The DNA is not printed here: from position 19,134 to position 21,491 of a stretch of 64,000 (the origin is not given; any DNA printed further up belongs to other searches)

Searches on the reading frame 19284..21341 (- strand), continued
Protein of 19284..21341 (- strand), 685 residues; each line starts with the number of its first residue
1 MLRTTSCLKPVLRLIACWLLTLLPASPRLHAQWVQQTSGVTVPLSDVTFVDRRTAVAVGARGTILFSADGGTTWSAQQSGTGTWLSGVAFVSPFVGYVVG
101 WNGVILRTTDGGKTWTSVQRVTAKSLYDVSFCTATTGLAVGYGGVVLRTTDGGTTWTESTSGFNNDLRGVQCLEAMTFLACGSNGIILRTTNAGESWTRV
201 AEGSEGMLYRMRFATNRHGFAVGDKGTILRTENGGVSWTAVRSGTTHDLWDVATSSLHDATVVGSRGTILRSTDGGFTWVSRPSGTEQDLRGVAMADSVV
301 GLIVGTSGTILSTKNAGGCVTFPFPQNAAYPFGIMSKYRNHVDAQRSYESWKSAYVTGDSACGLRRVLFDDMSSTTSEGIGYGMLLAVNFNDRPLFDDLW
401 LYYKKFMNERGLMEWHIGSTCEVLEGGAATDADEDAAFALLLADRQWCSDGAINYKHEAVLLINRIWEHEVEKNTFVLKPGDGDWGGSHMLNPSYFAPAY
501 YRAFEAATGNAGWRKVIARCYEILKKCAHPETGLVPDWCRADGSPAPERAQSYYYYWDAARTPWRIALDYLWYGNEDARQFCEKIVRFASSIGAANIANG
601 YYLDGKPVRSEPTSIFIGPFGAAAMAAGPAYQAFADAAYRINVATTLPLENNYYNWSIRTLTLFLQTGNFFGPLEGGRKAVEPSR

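Call 11: find_encoding_contigs(protein=P0001, flank=10000, max_places=2)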
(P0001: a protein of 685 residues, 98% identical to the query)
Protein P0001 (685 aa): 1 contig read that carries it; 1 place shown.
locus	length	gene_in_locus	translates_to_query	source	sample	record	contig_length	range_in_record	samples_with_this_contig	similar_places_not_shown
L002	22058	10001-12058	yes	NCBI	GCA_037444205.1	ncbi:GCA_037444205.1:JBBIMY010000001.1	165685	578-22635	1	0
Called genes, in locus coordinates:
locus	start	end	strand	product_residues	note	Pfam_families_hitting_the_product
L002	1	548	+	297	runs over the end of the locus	PF00587:tRNA-synt_2b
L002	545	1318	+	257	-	PF01209:Ubie_methyltran, PF13489:Methyltransf_23, PF03141:Methyltransf_29 (weak), PF08241:Methyltransf_11, PF08242:Methyltransf_12, PF13649:Methyltransf_25, PF13847:Methyltransf_31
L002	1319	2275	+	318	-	PF13506:Glyco_transf_21 (weak), PF00535:Glycos_transf_2, PF10111:Glyco_tranf_2_2, PF13641:Glyco_tranf_2_3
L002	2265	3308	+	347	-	PF01522:Polysacc_deac_1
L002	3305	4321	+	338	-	PF13641:Glyco_tranf_2_3, PF00535:Glycos_transf_2, PF10111:Glyco_tranf_2_2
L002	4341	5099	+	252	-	PF13489:Methyltransf_23 (weak), PF08241:Methyltransf_11, PF13847:Methyltransf_31 (weak)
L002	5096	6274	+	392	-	PF13439:Glyco_transf_4, PF20706:GT4-conflict, PF00534:Glycos_transf_1, PF13692:Glyco_trans_1_4, PF13524:Glyco_trans_1_2 (weak)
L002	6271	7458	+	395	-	PF13439:Glyco_transf_4 (weak), PF13579:Glyco_trans_4_4, PF13692:Glyco_trans_1_4, PF13524:Glyco_trans_1_2 (weak), PF00534:Glycos_transf_1 (faint)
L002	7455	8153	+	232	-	-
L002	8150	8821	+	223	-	-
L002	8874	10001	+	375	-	PF13439:Glyco_transf_4, PF00534:Glycos_transf_1, PF13692:Glyco_trans_1_4, PF13524:Glyco_trans_1_2 (weak)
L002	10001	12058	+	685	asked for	PF14870:PSII_BNR, PF02012:BNR (faint), PF15902:Sortilin-Vps10 (faint), PF14870:PSII_BNR, PF01270:Glyco_hydro_8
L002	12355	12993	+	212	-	PF00072:Response_reg, PF00196:GerE, PF08281:Sigma70_r4_2 (faint)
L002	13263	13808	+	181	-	-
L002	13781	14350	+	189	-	-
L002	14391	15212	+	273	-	PF14686:fn3_3 (faint), PF13620:CarboxypepD_reg, PF13715:CarbopepD_reg_2 (weak)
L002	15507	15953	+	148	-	PF00011:HSP20, PF17886:ArsA_HSP20 (weak)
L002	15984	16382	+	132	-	PF00011:HSP20, PF17886:ArsA_HSP20 (faint)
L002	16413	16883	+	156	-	PF00011:HSP20, PF17886:ArsA_HSP20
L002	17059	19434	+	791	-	PF02190:LON_substr_bdg, PF00004:AAA, PF07728:AAA_5, PF22667:Lon_lid, PF05362:Lon_C, PF13541:ChlI (weak)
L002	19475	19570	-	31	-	-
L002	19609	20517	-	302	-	PF12773:DZR, PF13240:Zn_Ribbon_1, PF13248:Zn_ribbon_3, PF13414:TPR_11 (faint), PF13432:TPR_16 (faint), PF14559:TPR_19 (faint), PF14561:TPR_20 (faint), PF13431:TPR_17 (faint), +2 more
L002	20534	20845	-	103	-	PF00216:Bac_DNA_binding, PF18291:HU-HIG (weak), PF14908:HU-CCDC81_euk_1 (weak)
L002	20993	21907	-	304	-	PF00574:CLP_protease, PF01343:Peptidase_S49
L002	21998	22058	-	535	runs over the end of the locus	PF00009:GTP_EFTU, PF01926:MMR_HSR1 (weak), PF22042:EF-G_D2, PF03144:GTP_EFTU_D2, PF16658:RF3_C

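Call 12: find_encoding_contigs(protein=P0004, flank=10000, max_places=2)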
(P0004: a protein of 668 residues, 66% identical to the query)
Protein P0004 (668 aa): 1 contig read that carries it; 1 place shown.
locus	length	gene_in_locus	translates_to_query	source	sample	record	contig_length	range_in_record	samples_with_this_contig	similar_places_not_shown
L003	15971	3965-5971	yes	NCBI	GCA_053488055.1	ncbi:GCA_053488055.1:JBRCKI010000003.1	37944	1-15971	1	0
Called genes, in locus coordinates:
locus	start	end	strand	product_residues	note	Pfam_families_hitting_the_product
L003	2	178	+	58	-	?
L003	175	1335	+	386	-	PF13439:Glyco_transf_4, PF20706:GT4-conflict, PF00534:Glycos_transf_1, PF13692:Glyco_trans_1_4, PF13524:Glyco_trans_1_2 (weak)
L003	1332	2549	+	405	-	PF13579:Glyco_trans_4_4 (weak), PF13692:Glyco_trans_1_4, PF00534:Glycos_transf_1, PF13524:Glyco_trans_1_2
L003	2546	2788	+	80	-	-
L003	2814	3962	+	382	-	PF13439:Glyco_transf_4, PF20706:GT4-conflict (faint), PF00534:Glycos_transf_1, PF13692:Glyco_trans_1_4, PF13524:Glyco_trans_1_2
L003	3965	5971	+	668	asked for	PF14870:PSII_BNR, PF15902:Sortilin-Vps10 (faint), PF01270:Glyco_hydro_8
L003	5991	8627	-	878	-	PF13583:Reprolysin_4, PF13688:Reprolysin_5, PF13574:Reprolysin_2, PF13582:Reprolysin_3, PF18962:Por_Secre_tail (weak)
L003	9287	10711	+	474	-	PF04389:Peptidase_M28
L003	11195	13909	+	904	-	PF13620:CarboxypepD_reg, PF13715:CarbopepD_reg_2, PF07715:Plug, PF00593:TonB_dep_Rec_b-barrel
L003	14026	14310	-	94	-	PF05626:DUF790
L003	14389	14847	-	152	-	PF05626:DUF790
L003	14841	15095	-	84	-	PF00271:Helicase_C, PF16203:ERCC3_RAD25_C (weak)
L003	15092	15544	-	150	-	-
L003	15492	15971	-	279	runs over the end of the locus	PF00270:DEAD, PF04851:ResIII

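Call 13: find_encoding_contigs(protein=P0006, flank=10000, max_places=2)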
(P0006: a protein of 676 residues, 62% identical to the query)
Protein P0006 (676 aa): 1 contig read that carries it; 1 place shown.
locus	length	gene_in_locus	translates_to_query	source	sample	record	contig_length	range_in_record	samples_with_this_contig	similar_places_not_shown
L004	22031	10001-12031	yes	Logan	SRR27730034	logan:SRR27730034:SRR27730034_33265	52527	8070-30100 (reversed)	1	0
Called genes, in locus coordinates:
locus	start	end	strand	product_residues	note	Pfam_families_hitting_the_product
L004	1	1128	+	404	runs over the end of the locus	PF13439:Glyco_transf_4, PF13579:Glyco_trans_4_4 (faint), PF00534:Glycos_transf_1, PF13692:Glyco_trans_1_4, PF13524:Glyco_trans_1_2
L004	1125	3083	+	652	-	PF00534:Glycos_transf_1, PF13692:Glyco_trans_1_4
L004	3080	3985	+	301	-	PF00535:Glycos_transf_2, PF10111:Glyco_tranf_2_2, PF13641:Glyco_tranf_2_3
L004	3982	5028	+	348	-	PF01522:Polysacc_deac_1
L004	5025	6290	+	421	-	PF13439:Glyco_transf_4, PF20706:GT4-conflict, PF00534:Glycos_transf_1, PF13692:Glyco_trans_1_4, PF13524:Glyco_trans_1_2 (faint)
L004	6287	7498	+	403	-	PF13439:Glyco_transf_4 (faint), PF13579:Glyco_trans_4_4, PF00534:Glycos_transf_1 (weak), PF13692:Glyco_trans_1_4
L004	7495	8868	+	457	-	PF13472:Lipase_GDSL_2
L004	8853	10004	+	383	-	PF13439:Glyco_transf_4, PF13692:Glyco_trans_1_4, PF13524:Glyco_trans_1_2 (weak), PF00534:Glycos_transf_1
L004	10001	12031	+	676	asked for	PF14870:PSII_BNR (weak), PF15902:Sortilin-Vps10 (faint), PF02012:BNR (faint), PF14870:PSII_BNR, PF01270:Glyco_hydro_8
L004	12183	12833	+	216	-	PF07670:Gate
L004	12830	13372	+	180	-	PF07670:Gate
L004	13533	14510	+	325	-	PF00483:NTP_transferase, PF12804:NTP_transf_3, PF25087:GMPPB_C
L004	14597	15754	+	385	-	PF00438:S-AdoMet_synt_N, PF02772:S-AdoMet_synt_M, PF02773:S-AdoMet_synt_C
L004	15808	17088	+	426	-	PF05221:AdoHcyase, PF00670:AdoHcyase_NAD, PF02826:2-Hacid_dh_C, PF07991:KARI_N (weak)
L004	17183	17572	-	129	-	PF00072:Response_reg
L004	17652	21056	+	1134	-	PF07705:CARDB (faint), PF00932:LTD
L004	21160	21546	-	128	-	PF00072:Response_reg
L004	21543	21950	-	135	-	PF00072:Response_reg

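Call 14: find_encoding_contigs(protein=P0002, flank=10000, max_places=2)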
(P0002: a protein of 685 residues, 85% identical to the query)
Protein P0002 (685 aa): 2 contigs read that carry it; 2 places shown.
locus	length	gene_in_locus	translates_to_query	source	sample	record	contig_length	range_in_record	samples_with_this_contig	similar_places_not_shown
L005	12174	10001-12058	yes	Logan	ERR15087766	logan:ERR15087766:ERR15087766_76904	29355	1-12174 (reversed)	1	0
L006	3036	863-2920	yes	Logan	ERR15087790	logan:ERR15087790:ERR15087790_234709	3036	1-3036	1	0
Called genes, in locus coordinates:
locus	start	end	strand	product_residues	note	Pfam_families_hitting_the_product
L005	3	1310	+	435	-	PF00005:ABC_tran, PF13304:AAA_21 (faint)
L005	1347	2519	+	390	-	PF13439:Glyco_transf_4 (weak), PF13579:Glyco_trans_4_4 (faint), PF00534:Glycos_transf_1, PF13692:Glyco_trans_1_4, PF13524:Glyco_trans_1_2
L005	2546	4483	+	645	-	PF00534:Glycos_transf_1 (weak), PF13692:Glyco_trans_1_4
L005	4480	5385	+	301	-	PF00535:Glycos_transf_2, PF10111:Glyco_tranf_2_2, PF13641:Glyco_tranf_2_3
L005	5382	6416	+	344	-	PF01522:Polysacc_deac_1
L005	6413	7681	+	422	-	PF13439:Glyco_transf_4, PF20706:GT4-conflict, PF00534:Glycos_transf_1, PF13692:Glyco_trans_1_4, PF13524:Glyco_trans_1_2 (weak)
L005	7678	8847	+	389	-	PF13439:Glyco_transf_4 (faint), PF13524:Glyco_trans_1_2 (faint), PF13579:Glyco_trans_4_4, PF13692:Glyco_trans_1_4, PF00534:Glycos_transf_1 (weak)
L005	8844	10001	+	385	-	PF13439:Glyco_transf_4, PF20706:GT4-conflict (weak), PF00534:Glycos_transf_1, PF13692:Glyco_trans_1_4, PF13524:Glyco_trans_1_2 (weak)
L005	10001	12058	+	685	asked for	PF14870:PSII_BNR, PF02012:BNR (faint), PF15902:Sortilin-Vps10 (faint), PF14870:PSII_BNR, PF01270:Glyco_hydro_8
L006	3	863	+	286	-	?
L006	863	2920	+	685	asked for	PF14870:PSII_BNR, PF02012:BNR (faint), PF15902:Sortilin-Vps10 (faint), PF14870:PSII_BNR, PF01270:Glyco_hydro_8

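Call 16: search_protein_families(library=ncbifam, proteins=[window:19284-21341:-], max_evalue=0.01)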
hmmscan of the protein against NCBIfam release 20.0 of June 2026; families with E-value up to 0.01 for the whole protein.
window:19284-21341:- (685 aa): 3 families
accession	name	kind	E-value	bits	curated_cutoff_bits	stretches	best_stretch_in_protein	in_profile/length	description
NF010237.0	PRK13684.1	equivalog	1.1e-28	100.2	326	4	30-119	34-125/334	photosynthesis system II assembly factor Ycf48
NF008305.0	PRK11097.1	equivalog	2e-22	79.6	299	1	348-580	29-262/378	cellulose synthase complex periplasmic endoglucanase BcsZ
NF045728.1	glycosyl_F510_1955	equivalog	1.3e-14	54.1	175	3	187-315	74-205/246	F510_1955 family glycosylhydrolase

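Call 19: find_encoding_contigs(protein=P0015, flank=10000, max_places=2)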
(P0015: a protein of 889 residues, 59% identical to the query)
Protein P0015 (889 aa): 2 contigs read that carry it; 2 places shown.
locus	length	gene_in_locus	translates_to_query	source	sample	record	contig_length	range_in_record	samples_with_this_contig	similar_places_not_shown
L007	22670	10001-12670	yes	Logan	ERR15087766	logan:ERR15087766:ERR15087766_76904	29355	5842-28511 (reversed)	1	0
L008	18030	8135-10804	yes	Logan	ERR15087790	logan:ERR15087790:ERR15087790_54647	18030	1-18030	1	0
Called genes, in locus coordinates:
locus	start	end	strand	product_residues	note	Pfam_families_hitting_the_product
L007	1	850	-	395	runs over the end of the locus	PF00072:Response_reg, PF08668:HDOD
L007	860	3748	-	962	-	PF00989:PAS, PF08447:PAS_3, PF08448:PAS_4, PF13426:PAS_9, PF00989:PAS, PF08448:PAS_4, PF13426:PAS_9, PF00989:PAS, +15 more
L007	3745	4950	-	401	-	PF00072:Response_reg, PF00989:PAS, PF08448:PAS_4, PF00989:PAS, PF13188:PAS_8, PF08448:PAS_4, PF13426:PAS_9, PF08447:PAS_3 (weak), +1 more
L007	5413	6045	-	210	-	PF00072:Response_reg, PF00196:GerE, PF08281:Sigma70_r4_2 (weak)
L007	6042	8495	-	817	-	PF08448:PAS_4, PF00989:PAS, PF08447:PAS_3, PF08448:PAS_4, PF13426:PAS_9, PF08447:PAS_3, PF00989:PAS, PF08448:PAS_4, +6 more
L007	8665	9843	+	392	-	PF02350:Epimerase_2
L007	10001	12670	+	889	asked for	PF01270:Glyco_hydro_8, PF16656:Pur_ac_phosph_N (faint), PF25788:Ig_Rha78A_N (faint), PF25059:FN3_DSCAM-DSCAML_C (faint), PF00041:fn3 (weak), PF18962:Por_Secre_tail (faint)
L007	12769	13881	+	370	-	PF00535:Glycos_transf_2, PF10111:Glyco_tranf_2_2, PF13641:Glyco_tranf_2_3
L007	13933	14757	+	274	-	PF01061:ABC2_membrane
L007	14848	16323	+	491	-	PF13231:PMT_2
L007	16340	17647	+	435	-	PF00005:ABC_tran, PF13304:AAA_21 (faint)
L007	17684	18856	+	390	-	PF13439:Glyco_transf_4 (weak), PF13579:Glyco_trans_4_4 (faint), PF00534:Glycos_transf_1, PF13692:Glyco_trans_1_4, PF13524:Glyco_trans_1_2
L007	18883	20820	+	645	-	PF00534:Glycos_transf_1 (weak), PF13692:Glyco_trans_1_4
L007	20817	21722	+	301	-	PF00535:Glycos_transf_2, PF10111:Glyco_tranf_2_2, PF13641:Glyco_tranf_2_3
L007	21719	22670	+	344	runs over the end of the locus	PF01522:Polysacc_deac_1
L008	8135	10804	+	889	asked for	PF01270:Glyco_hydro_8, PF16656:Pur_ac_phosph_N (faint), PF25788:Ig_Rha78A_N (faint), PF25059:FN3_DSCAM-DSCAML_C (faint), PF00041:fn3 (weak), PF18962:Por_Secre_tail (faint)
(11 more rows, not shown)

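Call 24: find_related_loci(query=A1, collection=genome_contigs, flank=10000)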
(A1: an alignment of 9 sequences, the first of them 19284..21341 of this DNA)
Query A1 (685 aa) in genome_contigs; peptide patterns used: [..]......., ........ (x = any residue, [..] = any of these).
599 stretches matched a pattern (row limit reached: there are more); 328 encode a relative of the query (tblastn E <= 1e-3); the best 80 are kept; 79 distinct loci.
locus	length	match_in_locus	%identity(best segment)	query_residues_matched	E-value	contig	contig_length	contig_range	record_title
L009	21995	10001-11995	59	6-673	0e+0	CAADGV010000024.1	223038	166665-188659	uncultured Chlorobi bacterium isolate CHB1.fa.gz genome assembly, contig: k127_405830, whole genome shotgun sequence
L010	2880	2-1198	87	282-685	0e+0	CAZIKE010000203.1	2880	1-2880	MAG TPA_asm: uncultured Chitinophagales bacterium isolate SRP290908_co1_392 genome assembly, contig: NODE_56188_length_2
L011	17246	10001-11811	72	31-675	6e-152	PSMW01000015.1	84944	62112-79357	MAG: Ignavibacteria bacterium isolate ERB_28_1 NODE_41_length_84944_cov_4.982613, whole genome shotgun sequence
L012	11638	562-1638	50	316-670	2e-104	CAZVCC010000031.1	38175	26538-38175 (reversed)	MAG TPA_asm: uncultured Ignavibacteriaceae bacterium isolate SRP263991_co1_117 genome assembly, contig: NODE_1183_length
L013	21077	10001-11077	47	321-670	1e-97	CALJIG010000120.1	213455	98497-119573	MAG TPA_asm: uncultured Ignavibacteria bacterium isolate SRR5576002_bin.35_CONCOCT_v1.1_MAG genome assembly, contig: ERZ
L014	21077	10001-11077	48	321-670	3e-97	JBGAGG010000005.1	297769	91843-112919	MAG: Ignavibacteria bacterium isolate MAG_MBR_H125.35 MBRH125-35_opera_contig_269, whole genome shotgun sequence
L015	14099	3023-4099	47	321-670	9e-96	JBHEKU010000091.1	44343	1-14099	MAG: Ignavibacteria bacterium isolate bin.543 k141_91437, whole genome shotgun sequence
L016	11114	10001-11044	46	325-673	6e-95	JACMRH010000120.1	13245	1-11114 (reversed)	MAG: Cytophagales bacterium isolate LF-bin-49 FL-bin-49-contig-k141_519575, whole genome shotgun sequence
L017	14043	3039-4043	48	325-668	3e-87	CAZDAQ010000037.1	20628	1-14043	MAG TPA_asm: uncultured Opitutales bacterium isolate binchicken_co241_77 genome assembly, contig: NODE_2439_length_20628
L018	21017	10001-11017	47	329-670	3e-85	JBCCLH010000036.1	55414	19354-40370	MAG: Bacteroidota bacterium isolate P01_C01_bin.22 k141_2290801_length_55414_cov_28.0000, whole genome shotgun sequence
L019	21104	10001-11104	46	310-673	3e-84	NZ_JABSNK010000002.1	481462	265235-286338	Flavobacterium sp. 28A Ga0416760_02, whole genome shotgun sequence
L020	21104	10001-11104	45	310-670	2e-84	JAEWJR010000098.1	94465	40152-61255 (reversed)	MAG: Bacillota bacterium isolate OH_PBrB_156 k127_573280, whole genome shotgun sequence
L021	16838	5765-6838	42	315-670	8e-84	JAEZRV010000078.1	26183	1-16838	MAG: Bacillota bacterium isolate OH_PDB_205 k127_164317, whole genome shotgun sequence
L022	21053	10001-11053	44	324-670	2e-83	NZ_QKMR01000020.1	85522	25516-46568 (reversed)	Ruminiclostridium sufflavum DSM 19573 Ga0056032_scaffold00020.20, whole genome shotgun sequence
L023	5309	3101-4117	46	329-670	2e-83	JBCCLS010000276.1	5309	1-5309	MAG: Bacteroidota bacterium isolate P01_C01_bin.32 k141_158145_length_5309_cov_7.0000, whole genome shotgun sequence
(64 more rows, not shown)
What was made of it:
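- Related GH8s are common in cellulolytic Acetivibrio, Ruminiclostridium and Flavobacterium (call 24).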

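Call 37: predict_structure(alignment_id=A2)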
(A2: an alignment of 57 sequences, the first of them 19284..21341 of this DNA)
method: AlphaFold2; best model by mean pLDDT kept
length: 685 residues; sequences in the alignment: 57
mean_pLDDT: 90.7   pTM: 0.67
mean pLDDT of the five models: 90.7, 90.6, 90.3, 90.0, 89.5
residues with pLDDT >= 90: 526; 70-90: 106; 50-70: 27; < 50: 26
segments of 3 or more residues with pLDDT < 50: 1-6, 23-31, 676-685
pLDDT, mean of each block of 10 residues (from residue 1): 43 69 42 85 98 96 97 96 98 97 98 97 98 97 98 95 97 96 97 96 89 96 98 96 96 91 97 85 91 91 97 76 82 94 94 86 89 93 97 93 97 95 95 98 86 89 98 95 92 96 97 98 97 96 91 88 97 97 98 91 90 79 98 98 81 87 96 58 36
secondary structure, 60 per line:
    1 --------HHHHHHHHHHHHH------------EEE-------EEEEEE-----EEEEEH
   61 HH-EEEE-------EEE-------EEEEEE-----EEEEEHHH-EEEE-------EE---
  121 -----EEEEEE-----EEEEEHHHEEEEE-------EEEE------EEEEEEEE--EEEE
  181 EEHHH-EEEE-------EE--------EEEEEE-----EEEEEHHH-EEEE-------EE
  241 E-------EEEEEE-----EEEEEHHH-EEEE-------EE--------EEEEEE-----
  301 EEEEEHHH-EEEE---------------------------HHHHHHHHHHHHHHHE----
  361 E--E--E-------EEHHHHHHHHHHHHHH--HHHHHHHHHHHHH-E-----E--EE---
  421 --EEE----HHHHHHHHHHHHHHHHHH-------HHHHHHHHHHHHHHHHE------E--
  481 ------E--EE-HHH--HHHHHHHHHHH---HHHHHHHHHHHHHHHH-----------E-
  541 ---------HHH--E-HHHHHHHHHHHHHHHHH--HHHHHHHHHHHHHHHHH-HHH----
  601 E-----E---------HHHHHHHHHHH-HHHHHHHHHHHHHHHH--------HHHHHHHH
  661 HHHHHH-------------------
elements in order (helices of 4 or more, strands of 3 or more residues): H9-21 E34-36 E44-49 E55-59 E64-67 E75-77 E85-90 E96-100 E105-108 E126-131 E137-141 E145-149 E157-160 E167-174 E177-182 E187-190 E208-213 E219-223 E228-231 E239-241 E249-254 E260-264 E269-272 E290-295 E301-305 E310-313 H341-355 H377-390 H393-405 E423-425 H430-447 H455-470 H498-508 H512-527 H557-573 H576-592 H617-627 H629-644 H653-666
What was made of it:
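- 21246..21341 (-): Predicted Sec signal peptide of A (residues 1-32, ...PRLHA|QW). Read from the sequence: a basic n-region, a hydrophobic helix at residues 9-21 and low pLDDT at 23-31 (call 37).
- Interdomain geometry is uncertain (pTM 0.67, call 37), so the propeller's role is a guess.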
